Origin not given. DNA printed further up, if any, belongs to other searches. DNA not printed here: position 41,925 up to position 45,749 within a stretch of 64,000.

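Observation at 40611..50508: Unrecognised minus-strand gene block built around a 1132-aa HerA/FtsK-type NTPase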

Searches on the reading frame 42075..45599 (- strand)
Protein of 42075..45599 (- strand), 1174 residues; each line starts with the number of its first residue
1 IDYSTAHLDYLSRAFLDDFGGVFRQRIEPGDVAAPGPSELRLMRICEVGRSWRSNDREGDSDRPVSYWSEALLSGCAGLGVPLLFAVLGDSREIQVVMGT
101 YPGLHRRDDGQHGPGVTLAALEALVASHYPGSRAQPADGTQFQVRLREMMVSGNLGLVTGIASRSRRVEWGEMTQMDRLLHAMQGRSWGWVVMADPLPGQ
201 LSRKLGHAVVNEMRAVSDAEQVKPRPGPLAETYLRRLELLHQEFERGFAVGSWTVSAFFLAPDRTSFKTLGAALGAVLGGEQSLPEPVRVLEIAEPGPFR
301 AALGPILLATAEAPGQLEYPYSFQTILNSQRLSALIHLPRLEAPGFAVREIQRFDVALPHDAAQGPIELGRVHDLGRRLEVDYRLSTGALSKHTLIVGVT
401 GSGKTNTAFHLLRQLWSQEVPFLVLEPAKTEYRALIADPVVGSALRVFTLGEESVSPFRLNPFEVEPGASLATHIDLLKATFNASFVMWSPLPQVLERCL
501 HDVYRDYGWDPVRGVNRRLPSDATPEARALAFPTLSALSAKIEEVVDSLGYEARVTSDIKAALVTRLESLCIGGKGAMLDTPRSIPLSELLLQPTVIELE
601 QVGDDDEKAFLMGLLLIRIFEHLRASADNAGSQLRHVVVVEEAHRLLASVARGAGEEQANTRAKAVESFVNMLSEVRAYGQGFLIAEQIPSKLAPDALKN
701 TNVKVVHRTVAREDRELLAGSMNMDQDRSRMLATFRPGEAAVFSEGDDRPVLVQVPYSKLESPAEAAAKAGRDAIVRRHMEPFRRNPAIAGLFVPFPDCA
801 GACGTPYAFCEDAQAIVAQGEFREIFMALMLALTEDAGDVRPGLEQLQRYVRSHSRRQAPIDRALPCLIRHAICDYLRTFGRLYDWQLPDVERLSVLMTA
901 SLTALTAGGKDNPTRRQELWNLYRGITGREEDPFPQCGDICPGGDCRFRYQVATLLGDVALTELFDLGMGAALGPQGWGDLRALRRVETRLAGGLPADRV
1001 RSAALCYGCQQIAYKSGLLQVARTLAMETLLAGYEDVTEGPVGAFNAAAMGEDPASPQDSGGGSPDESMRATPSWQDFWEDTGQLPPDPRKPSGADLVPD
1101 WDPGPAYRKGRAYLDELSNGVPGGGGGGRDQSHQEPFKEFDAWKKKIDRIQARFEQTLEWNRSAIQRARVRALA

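Call 8: search_protein_families(library=pfam, proteins=[window:42075-45473:-], max_evalue=0.1)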
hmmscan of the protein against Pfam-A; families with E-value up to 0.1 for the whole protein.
window:42075-45473:- (1132 aa): 8 families
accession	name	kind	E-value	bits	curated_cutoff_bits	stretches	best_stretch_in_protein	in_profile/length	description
PF01935.23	DUF87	-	9.4e-08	32.9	23.2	1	326-425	2-94/220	Helicase HerA, central domain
PF04851.21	ResIII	-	2.9e-05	24.5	22.5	1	349-387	23-63/164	Type III restriction enzyme, res subunit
PF01580.24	FtsK_SpoIIIE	-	3.6e-05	23.8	24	1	319-394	14-88/221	FtsK/SpoIIIE family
PF10412.15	TrwB_AAD_bind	-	0.00049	19.5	20.5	1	348-396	14-50/387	Type IV secretion-system coupling protein DNA-binding domain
PF13401.12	AAA_22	-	0.0022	18.8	27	0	351-390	7-47/130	AAA domain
PF19044.6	P-loop_TraG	-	0.0071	15.5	25.8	1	350-429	30-102/413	TraG P-loop domain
PF20720.3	nSTAND3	-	0.013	15.7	27.2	1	350-383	18-51/155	Novel STAND NTPase 3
PF00270.35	DEAD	-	0.025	14.8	26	0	350-387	15-55/167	DEAD/DEAH box helicase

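Call 9: search_protein_families(library=padloc, proteins=[window:42075-45473:-], max_evalue=0.1)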
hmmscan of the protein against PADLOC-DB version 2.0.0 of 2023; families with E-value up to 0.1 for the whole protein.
window:42075-45473:- (1132 aa): 14 families
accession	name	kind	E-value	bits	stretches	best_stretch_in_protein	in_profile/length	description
PDLC04140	mad8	-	1.3e-13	49.2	1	349-713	27-299/314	mads_8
PDLC04098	HerA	-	1.7e-13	48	1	577-677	513-609/686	-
PDLC04103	HerA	-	2.7e-13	47.1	2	595-714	443-557/579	-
PDLC04100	HerA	-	6.2e-13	46.3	2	554-716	404-558/580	-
PDLC04105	HerA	-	1.2e-11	41.9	2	567-708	395-530/576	-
PDLC02185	HerA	-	1.3e-11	41.9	2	554-716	410-564/585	-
PDLC04106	HerA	-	7.3e-09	32.7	1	569-720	490-635/667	-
PDLC01055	HerA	-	1.2e-08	32.2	2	342-396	150-205/532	Type III coevolved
PDLC04097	HerA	-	1.4e-08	31.9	1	553-722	435-601/618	-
PDLC04102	HerA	-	2.5e-07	27.4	2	577-701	491-607/654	-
PDLC04104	HerA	-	0.0037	14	1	594-703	221-326/379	-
PDLC02188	HerA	-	0.01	12.7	0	592-717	427-546/578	-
PDLC04101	HerA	-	0.037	10.8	1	349-404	168-221/400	-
PDLC04135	mad3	-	0.049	11.2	1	349-367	22-40/374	mads_3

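Call 10: search_protein_families(library=ncbifam, proteins=[window:42075-45473:-], max_evalue=0.1)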
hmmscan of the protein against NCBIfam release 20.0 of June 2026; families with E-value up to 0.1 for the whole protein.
window:42075-45473:- (1132 aa): 9 families
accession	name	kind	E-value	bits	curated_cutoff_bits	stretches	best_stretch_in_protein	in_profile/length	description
NF033849.1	ser_rich_anae_1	subfamily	1.6e-35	121.8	650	1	200-676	607-1099/1163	serine-rich protein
NF053655.1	CedD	equivalog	1e-20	73.9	600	2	499-713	327-525/527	DNA-translocating ATPase CedD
NF042943.1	HerA_antiphage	equivalog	5e-12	45.2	800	2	554-715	398-551/566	anti-phage-associated helicase HerA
NF040937.1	HerA_Thermprot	equivalog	3.5e-09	35.6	800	2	554-713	311-461/487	DNA double-strand break repair helicase HerA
NF040819.1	helicase_HerA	equivalog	1.1e-08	34.1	970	1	595-713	405-514/561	DNA double-strand break repair helicase HerA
NF004072.0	PRK05580.2-4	equivalog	0.038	12.3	1030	1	349-385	137-173/648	primosomal protein N'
NF042944.1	HerA_antiphage_2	equivalog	0.044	12.5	850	0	348-372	135-159/576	anti-phage-associated helicase HerA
NF004066.1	PRK05580.1-3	equivalog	0.052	11.8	813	1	350-385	272-307/788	primosomal protein N'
NF003673.1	PRK05298.1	equivalog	0.081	11.2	743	0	349-388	29-65/653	excinuclease ABC subunit UvrB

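Call 14: find_homologous_proteins(query=window:42075-45473:-, max_evalue=0.00001)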
Query window:42075-45473:- (1132 aa): 1027 proteins with E <= 0.00001 among 8000 candidates; the best 120 are listed.
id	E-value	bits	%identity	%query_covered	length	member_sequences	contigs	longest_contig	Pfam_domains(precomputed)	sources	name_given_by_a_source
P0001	0.0e+0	2582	100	100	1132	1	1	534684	PF01935.24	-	-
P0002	0.0e+0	1925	87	88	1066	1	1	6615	PF01935.24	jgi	-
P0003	0.0e+0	1371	62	88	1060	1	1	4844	PF01935.24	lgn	-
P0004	0.0e+0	1327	61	88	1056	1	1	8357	PF01935.24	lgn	-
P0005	0.0e+0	1173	56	88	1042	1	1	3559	PF01935.24,PF04851.22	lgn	-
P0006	0.0e+0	1150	55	88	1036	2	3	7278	PF01935.24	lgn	-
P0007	0.0e+0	1145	54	88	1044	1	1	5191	PF01935.24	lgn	-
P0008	1.1e-280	952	48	87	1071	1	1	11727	PF01935.24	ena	-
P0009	1.2e-277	942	46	88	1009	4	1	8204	PF01935.24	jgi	jgi:hypothetical protein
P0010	1.5e-277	942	46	88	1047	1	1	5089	PF01935.24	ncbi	-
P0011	3.1e-275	934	47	88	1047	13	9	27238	PF01935.24,PF05872.19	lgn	-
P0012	3.8e-275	934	47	87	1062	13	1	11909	PF01935.24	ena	-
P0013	1.3e-274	932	46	88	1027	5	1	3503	PF01935.24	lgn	-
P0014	7.6e-274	930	48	85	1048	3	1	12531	PF01935.24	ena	-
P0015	2.2e-272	925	48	87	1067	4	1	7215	PF01935.24,PF05872.19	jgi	jgi:hypothetical protein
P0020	1.9e-265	902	47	86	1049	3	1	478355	PF01935.24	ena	-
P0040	4.3e-219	748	42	87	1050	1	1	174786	PF01935.24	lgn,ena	-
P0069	3.4e-191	656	37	84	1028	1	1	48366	PF01935.24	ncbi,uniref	ncbi:DUF87 domain-containing protein [Trichocoleus desertorum AS-A10]|uniref:ATP-binding protein n=1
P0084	3.6e-186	639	37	86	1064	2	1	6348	PF01935.24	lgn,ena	-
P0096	7.3e-184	632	41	80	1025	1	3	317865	PF01935.24,PF05872.19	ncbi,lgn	ncbi:MAG: ATP-binding protein [Frankiaceae bacterium]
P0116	3.3e-180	620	44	71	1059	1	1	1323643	PF01935.24,PF05872.19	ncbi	-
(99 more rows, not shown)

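Call 15: find_encoding_contigs(protein=P0001, flank=10000, max_places=3)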
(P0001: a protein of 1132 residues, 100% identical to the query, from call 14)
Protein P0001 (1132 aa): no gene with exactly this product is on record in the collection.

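Call 16: find_encoding_contigs(protein=P0020, flank=10000, max_places=3)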
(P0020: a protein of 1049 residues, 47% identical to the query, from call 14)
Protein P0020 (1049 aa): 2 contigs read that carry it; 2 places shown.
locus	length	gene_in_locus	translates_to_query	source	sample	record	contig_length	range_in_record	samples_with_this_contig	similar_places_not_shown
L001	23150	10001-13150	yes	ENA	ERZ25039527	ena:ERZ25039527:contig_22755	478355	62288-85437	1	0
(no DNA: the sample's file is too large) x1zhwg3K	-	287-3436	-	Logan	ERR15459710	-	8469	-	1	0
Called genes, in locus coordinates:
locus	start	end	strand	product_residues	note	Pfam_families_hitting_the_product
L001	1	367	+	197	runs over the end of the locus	PF01476:LysM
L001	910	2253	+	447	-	-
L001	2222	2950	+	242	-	-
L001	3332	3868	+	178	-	-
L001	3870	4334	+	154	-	-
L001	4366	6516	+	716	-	PF07705:CARDB (faint)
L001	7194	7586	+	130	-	PF08281:Sigma70_r4_2 (weak), PF00196:GerE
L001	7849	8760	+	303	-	PF01734:Patatin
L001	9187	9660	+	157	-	PF13248:Zn_ribbon_3 (weak)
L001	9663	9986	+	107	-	-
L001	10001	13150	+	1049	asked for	PF01935:DUF87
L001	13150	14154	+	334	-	-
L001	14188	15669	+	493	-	PF00691:OmpA (weak)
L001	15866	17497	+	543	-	PF00691:OmpA (faint)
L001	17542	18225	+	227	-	-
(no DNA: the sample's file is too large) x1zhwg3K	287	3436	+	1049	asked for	PF01935:DUF87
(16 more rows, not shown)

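Call 17: find_encoding_contigs(protein=P0069, flank=8000, max_places=2)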
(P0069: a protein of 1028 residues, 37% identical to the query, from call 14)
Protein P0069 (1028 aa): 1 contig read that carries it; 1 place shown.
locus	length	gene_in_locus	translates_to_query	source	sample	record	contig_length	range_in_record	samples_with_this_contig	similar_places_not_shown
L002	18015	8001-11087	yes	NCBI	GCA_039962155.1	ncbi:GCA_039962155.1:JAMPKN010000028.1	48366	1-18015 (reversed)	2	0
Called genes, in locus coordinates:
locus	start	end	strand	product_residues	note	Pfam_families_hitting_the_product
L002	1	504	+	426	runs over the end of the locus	PF03432:Relaxase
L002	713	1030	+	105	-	-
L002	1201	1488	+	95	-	-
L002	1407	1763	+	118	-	-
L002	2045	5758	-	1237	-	PF00931:NB-ARC, PF05729:NACHT, PF23409:Beta-prop_EML, PF23414:Beta-prop_EML_2, PF24782:WD40_MABP1-WDR62_2nd, PF24807:WD40_CDC20-Fz, PF24814:WD40_Prp19, PF24817:WD40_WDHD1_1st, +155 more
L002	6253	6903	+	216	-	PF02163:Peptidase_M50 (weak)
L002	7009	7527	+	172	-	-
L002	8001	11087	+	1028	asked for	PF01935:DUF87 (weak)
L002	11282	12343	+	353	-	-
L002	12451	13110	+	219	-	PF00092:VWA (weak)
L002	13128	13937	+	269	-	PF13672:PP2C_2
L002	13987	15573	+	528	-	PF00069:Pkinase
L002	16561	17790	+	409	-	-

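Call 18: find_encoding_contigs(protein=P0096, flank=8000, max_places=2)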
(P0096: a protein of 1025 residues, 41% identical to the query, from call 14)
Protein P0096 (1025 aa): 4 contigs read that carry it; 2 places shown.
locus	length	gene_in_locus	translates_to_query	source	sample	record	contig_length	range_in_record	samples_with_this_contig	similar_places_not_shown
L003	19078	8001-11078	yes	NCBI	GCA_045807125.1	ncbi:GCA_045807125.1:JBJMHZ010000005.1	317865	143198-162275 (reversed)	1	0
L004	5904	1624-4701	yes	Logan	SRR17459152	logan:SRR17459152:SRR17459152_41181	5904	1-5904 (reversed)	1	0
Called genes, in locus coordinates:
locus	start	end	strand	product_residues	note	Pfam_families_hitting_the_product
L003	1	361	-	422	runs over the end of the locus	PF17767:NAPRTase_N, PF04095:NAPRTase (faint)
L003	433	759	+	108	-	PF02617:ClpS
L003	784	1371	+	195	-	PF09438:DUF2017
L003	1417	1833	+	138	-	PF14464:Prok-JAB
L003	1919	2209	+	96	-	PF02597:ThiS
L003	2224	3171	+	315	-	PF00291:PALP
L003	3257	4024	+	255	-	PF23023:Anti-Pycsar_Apyc1, PF00753:Lactamase_B, PF12706:Lactamase_B_2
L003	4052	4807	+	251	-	PF01138:RNase_PH, PF03725:RNase_PH_C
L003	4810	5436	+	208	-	PF01725:Ham1p_like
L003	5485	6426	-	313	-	PF01073:3Beta_HSD, PF01370:Epimerase, PF04321:RmlD_sub_bind, PF07993:NAD_binding_4 (faint), PF16363:GDP_Man_Dehyd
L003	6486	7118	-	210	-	PF09335:VTT_dom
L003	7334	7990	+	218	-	PF13240:Zn_Ribbon_1 (weak), PF13248:Zn_ribbon_3 (faint), PF24463:DUF7577 (weak)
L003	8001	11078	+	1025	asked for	PF01935:DUF87 (weak), PF05872:HerA_C (faint)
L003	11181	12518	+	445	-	-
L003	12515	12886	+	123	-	PF02656:DUF202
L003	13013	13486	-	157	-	PF00578:AhpC-TSA, PF08534:Redoxin, PF13911:AhpC-TSA_2 (weak)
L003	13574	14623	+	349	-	PF08240:ADH_N, PF16912:Glu_dehyd_C, PF00107:ADH_zinc_N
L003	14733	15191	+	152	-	PF12277:DUF3618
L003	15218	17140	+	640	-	PF00930:DPPIV_N (faint), PF07676:PD40 (faint), PF26549:Tricorn_N, PF26550:Tricorn_2nd (weak), PF02129:Peptidase_S15 (weak), PF05448:AXE1 (faint), PF00561:Abhydrolase_1 (faint), PF00326:Peptidase_S9, +2 more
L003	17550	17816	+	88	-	-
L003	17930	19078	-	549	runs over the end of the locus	-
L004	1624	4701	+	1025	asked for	PF01935:DUF87 (weak), PF05872:HerA_C (faint)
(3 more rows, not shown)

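Call 19: find_encoding_contigs(protein=P0116, flank=8000, max_places=2)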
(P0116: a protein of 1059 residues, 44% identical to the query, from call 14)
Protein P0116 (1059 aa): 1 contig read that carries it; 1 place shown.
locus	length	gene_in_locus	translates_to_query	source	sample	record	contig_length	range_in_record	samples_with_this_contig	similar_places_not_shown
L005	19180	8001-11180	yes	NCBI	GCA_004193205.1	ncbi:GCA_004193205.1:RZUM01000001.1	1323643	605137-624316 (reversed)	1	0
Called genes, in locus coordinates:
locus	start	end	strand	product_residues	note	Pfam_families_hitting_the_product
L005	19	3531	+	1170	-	-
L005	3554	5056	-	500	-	PF00501:AMP-binding, PF13193:AMP-binding_C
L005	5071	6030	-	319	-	PF02126:PTE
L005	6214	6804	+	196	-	PF00300:His_Phos_1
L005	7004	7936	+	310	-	-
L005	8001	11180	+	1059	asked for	PF01935:DUF87 (weak), PF05872:HerA_C (faint)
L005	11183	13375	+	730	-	-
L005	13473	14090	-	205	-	PF01272:GreA_GreB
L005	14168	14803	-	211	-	PF00440:TetR_N (weak), PF21313:EthR_C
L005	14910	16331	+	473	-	PF00890:FAD_binding_2 (faint), PF01494:FAD_binding_3, PF01266:DAO (weak)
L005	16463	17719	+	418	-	PF03583:LIP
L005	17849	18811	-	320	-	PF00248:Aldo_ket_red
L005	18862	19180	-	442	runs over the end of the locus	PF07690:MFS_1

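Call 20: find_encoding_contigs(protein=P0040, flank=8000, max_places=2)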
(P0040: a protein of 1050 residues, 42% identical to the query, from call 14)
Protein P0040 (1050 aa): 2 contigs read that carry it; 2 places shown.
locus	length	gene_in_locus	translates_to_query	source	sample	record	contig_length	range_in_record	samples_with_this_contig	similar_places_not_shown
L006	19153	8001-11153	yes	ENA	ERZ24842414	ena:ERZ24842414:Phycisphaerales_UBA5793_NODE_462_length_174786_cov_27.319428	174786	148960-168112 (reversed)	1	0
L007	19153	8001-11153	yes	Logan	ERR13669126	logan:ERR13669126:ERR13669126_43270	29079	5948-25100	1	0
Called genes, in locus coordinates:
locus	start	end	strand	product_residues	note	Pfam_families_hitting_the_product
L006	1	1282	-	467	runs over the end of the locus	PF00070:Pyr_redox (faint), PF00890:FAD_binding_2 (weak), PF01266:DAO, PF01494:FAD_binding_3 (weak), PF01593:Amino_oxidase, PF07992:Pyr_redox_2 (faint), PF13450:NAD_binding_8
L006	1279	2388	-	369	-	PF01208:URO-D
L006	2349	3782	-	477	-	PF04055:Radical_SAM, PF06969:HemN_C (weak)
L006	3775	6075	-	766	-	PF00762:Ferrochelatase, PF05201:GlutR_N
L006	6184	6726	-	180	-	-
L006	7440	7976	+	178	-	PF05154:TM2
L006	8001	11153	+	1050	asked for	PF01935:DUF87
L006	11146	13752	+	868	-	-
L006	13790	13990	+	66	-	-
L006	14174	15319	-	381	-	PF14522:Cytochrome_C7 (faint), PF14537:Cytochrom_c3_2 (faint), PF02085:Cytochrom_CIII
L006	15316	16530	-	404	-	PF03916:NrfD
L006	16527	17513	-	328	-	PF13187:Fer4_9 (faint), PF12838:Fer4_7 (weak), PF13247:Fer4_11, PF00037:Fer4 (weak), PF12797:Fer4_2 (weak), PF12837:Fer4_6 (weak), PF13237:Fer4_10 (weak)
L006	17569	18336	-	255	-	PF01597:GCV_H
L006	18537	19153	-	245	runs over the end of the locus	PF01597:GCV_H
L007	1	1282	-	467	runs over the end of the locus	PF00070:Pyr_redox (faint), PF00890:FAD_binding_2 (weak), PF01266:DAO, PF01494:FAD_binding_3 (weak), PF01593:Amino_oxidase, PF07992:Pyr_redox_2 (faint), PF13450:NAD_binding_8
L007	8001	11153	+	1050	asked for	PF01935:DUF87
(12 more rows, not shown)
